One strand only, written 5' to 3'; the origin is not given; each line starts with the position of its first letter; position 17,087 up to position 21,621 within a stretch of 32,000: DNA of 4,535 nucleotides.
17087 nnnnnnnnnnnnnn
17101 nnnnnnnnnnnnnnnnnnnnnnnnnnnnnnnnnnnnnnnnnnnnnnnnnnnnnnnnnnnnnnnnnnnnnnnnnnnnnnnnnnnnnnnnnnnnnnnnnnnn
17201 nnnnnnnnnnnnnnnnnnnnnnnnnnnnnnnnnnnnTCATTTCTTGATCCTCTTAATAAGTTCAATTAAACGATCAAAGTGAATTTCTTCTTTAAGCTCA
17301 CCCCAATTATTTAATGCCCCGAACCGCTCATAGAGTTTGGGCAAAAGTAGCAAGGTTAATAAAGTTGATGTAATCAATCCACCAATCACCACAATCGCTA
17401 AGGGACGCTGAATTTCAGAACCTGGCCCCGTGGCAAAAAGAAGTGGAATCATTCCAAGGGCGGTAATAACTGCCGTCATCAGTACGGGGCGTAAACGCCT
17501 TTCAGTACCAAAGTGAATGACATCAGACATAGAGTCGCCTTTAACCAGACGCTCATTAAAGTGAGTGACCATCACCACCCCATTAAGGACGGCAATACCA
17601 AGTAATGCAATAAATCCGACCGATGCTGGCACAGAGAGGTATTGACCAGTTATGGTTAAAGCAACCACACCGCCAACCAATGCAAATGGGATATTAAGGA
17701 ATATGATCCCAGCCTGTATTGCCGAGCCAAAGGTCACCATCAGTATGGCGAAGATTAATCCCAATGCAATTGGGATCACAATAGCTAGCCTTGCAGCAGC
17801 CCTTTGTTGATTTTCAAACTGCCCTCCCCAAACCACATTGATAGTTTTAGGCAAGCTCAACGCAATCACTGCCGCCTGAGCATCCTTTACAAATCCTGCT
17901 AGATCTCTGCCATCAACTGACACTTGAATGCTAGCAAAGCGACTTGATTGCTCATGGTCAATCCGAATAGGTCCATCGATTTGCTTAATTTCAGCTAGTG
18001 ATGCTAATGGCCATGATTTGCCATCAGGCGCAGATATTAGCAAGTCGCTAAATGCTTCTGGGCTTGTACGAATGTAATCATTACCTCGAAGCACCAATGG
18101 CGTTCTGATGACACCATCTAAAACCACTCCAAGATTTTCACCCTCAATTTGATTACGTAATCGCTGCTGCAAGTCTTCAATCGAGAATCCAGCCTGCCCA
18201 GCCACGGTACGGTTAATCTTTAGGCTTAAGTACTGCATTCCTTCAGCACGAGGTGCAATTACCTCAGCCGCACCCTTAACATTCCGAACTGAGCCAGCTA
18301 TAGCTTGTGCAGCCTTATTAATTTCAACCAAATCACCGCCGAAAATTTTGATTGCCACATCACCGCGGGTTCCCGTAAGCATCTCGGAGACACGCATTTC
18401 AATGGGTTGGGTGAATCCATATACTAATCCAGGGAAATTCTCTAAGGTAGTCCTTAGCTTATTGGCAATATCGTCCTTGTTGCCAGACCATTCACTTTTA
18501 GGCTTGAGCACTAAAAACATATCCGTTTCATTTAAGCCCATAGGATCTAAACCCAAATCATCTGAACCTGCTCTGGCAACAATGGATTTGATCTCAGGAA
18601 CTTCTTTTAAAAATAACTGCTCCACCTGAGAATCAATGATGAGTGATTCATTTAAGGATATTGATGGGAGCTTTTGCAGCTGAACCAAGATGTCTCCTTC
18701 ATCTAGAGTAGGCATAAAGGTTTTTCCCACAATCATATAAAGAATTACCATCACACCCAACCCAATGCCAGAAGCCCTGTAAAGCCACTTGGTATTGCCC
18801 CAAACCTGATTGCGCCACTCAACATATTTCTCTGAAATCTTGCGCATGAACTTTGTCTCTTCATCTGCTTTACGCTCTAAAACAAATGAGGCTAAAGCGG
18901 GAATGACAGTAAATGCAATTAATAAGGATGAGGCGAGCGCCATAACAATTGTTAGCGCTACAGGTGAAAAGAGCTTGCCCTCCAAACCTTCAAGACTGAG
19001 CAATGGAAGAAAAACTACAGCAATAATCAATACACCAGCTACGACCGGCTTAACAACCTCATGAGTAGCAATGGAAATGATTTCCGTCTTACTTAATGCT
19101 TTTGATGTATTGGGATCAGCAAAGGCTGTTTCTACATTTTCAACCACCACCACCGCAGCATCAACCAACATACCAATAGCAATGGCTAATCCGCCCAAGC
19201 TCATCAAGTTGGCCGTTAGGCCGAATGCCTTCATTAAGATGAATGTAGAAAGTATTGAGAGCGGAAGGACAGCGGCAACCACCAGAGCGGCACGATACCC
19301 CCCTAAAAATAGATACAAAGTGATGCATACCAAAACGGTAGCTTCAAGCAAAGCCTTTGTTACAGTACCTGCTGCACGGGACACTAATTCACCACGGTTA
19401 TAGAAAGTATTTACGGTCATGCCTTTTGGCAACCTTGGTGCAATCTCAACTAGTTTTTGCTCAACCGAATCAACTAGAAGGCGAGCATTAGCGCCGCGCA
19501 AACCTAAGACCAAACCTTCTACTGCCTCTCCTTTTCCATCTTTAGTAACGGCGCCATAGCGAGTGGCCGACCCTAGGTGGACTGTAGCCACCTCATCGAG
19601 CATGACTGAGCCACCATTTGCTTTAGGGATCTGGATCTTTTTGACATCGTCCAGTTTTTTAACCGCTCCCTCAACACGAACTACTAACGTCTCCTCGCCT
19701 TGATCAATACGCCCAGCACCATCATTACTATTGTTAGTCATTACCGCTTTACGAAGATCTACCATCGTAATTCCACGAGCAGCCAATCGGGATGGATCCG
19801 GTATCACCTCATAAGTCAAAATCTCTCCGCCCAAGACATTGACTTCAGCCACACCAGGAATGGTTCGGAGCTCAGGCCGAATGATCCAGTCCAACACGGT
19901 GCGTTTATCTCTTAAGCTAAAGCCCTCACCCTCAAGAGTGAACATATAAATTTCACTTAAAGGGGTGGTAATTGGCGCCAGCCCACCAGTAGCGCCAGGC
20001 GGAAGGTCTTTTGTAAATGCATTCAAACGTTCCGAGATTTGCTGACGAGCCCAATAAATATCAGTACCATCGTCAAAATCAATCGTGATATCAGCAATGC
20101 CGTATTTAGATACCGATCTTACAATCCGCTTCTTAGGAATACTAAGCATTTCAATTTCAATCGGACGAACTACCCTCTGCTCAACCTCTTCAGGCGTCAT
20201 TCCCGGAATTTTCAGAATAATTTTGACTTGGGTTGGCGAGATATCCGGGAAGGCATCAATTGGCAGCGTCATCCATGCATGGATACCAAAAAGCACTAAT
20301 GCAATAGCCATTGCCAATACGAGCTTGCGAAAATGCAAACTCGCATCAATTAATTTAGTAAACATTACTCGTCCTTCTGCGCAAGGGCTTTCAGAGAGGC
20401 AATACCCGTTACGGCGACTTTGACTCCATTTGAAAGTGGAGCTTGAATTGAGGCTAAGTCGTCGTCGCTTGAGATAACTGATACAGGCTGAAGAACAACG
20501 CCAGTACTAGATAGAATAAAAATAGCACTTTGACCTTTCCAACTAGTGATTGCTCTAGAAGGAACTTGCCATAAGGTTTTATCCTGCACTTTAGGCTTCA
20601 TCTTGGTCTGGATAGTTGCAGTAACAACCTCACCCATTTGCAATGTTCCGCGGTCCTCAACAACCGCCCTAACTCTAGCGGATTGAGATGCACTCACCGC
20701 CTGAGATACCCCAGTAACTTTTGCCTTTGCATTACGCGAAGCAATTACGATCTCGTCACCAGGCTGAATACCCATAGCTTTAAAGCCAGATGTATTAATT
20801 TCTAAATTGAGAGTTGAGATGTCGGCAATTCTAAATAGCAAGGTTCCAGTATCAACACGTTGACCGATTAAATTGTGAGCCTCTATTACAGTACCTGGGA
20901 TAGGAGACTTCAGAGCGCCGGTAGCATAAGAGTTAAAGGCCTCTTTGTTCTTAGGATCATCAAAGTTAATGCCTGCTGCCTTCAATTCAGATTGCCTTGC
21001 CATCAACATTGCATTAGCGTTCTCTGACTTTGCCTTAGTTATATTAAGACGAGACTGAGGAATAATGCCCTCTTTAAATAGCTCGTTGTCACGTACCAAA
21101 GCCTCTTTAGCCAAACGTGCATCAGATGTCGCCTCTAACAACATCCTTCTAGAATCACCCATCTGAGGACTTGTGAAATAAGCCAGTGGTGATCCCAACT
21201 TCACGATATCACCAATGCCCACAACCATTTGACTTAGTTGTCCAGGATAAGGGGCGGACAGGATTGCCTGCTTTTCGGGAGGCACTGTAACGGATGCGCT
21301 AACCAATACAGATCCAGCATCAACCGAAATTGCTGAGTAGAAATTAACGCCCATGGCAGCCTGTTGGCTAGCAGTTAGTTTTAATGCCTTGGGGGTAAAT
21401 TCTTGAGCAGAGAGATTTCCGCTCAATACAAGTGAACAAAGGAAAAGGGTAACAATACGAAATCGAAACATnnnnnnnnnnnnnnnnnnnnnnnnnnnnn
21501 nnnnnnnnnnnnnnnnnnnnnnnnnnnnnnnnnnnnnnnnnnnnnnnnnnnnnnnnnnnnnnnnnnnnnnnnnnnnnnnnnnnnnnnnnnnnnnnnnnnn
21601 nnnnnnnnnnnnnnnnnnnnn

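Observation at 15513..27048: A fixed-length 97-bp composite repeat (3 copies) with conserved ends and a variable middle, placed like a cassette-terminal site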

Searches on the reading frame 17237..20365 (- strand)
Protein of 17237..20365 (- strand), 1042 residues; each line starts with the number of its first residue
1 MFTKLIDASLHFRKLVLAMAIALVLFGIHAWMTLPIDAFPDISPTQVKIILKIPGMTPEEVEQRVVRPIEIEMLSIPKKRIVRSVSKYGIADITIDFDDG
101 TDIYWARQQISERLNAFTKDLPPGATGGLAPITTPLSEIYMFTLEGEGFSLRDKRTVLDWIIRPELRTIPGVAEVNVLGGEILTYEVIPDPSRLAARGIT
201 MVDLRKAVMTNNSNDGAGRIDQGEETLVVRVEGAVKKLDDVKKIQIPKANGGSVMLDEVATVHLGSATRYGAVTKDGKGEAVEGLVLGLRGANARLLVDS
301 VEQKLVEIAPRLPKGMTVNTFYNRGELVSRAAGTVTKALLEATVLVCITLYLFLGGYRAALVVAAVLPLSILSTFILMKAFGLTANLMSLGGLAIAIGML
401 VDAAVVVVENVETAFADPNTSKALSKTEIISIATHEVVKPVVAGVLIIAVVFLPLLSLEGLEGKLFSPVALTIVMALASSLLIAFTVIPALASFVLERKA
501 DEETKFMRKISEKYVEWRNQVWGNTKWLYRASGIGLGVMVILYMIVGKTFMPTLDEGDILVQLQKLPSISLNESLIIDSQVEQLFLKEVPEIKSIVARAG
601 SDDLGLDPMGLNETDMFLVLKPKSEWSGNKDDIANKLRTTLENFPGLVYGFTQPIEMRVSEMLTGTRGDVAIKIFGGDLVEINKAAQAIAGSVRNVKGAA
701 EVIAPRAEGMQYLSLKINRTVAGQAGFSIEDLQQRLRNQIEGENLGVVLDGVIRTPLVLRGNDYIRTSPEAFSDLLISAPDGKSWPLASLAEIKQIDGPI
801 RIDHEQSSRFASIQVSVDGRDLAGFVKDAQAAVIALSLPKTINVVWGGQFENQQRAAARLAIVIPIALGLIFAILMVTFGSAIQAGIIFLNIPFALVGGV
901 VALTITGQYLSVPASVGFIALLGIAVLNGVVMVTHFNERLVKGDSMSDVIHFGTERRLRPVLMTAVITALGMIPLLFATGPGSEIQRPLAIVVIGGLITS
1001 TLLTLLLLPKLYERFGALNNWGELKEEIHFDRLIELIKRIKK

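Call 12: search_protein_families(library=pfam, proteins=[window:17237-20365:-])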
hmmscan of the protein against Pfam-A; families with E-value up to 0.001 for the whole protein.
window:17237-20365:- (1042 aa): 1 family
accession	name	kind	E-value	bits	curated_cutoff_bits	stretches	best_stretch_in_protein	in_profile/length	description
PF00873.25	ACR_tran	-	2.2e-277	923.3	28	1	11-1013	7-1018/1021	AcrB/AcrD/AcrF family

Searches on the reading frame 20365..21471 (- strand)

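Call 12: search_protein_families(library=pfam, proteins=[window:20365-21471:-])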
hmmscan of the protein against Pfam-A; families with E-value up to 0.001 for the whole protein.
window:20365-21471:- (368 aa): 2 families
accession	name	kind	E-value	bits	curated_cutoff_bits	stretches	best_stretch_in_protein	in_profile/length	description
PF16576.10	HlyD_D23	-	1.1e-13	51.4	30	1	55-275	6-205/214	Barrel-sandwich domain of CusB or HlyD membrane-fusion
PF13437.12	HlyD_3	-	1.6e-09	38.9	22.2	1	187-274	2-96/106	HlyD family secretion protein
